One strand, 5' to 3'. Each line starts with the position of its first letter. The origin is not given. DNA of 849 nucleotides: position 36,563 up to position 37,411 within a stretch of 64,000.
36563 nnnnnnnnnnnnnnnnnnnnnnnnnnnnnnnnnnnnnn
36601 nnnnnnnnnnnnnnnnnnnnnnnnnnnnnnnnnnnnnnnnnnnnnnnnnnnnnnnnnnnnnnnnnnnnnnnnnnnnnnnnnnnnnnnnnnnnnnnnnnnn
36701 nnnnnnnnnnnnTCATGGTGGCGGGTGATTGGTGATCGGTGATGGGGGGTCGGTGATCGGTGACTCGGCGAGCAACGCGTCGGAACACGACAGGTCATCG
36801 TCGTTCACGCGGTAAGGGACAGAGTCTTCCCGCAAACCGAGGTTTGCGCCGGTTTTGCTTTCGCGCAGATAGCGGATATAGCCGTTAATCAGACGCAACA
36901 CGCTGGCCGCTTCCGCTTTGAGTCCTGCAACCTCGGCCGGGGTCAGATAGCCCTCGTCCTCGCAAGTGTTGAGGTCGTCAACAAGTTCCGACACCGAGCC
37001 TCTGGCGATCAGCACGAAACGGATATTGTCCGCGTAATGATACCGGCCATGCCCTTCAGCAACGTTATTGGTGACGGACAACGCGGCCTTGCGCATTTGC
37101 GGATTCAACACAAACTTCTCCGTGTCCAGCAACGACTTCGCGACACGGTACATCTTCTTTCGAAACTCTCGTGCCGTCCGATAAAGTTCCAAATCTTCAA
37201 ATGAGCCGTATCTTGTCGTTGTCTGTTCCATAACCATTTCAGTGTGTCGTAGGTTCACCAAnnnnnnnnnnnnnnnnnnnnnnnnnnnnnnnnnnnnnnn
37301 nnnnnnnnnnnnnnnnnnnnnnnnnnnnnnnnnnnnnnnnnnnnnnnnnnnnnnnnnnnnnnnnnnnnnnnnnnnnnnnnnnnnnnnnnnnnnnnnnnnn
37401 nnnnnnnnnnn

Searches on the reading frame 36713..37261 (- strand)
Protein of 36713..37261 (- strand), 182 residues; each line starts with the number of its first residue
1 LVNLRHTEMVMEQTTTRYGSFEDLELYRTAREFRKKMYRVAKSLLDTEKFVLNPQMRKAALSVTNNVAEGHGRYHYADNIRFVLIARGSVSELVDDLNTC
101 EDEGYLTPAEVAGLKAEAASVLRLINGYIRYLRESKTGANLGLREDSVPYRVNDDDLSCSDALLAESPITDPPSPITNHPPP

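Call 8: search_protein_families(library=pfam, proteins=[window:36713-37261:-])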
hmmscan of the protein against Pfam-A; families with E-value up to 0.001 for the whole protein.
window:36713-37261:- (182 aa): 1 family
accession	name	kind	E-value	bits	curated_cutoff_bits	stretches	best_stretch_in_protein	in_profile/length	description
PF05635.17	23S_rRNA_IVP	-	4.5e-27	94.8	33.8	1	22-127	1-106/106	23S rRNA-intervening sequence protein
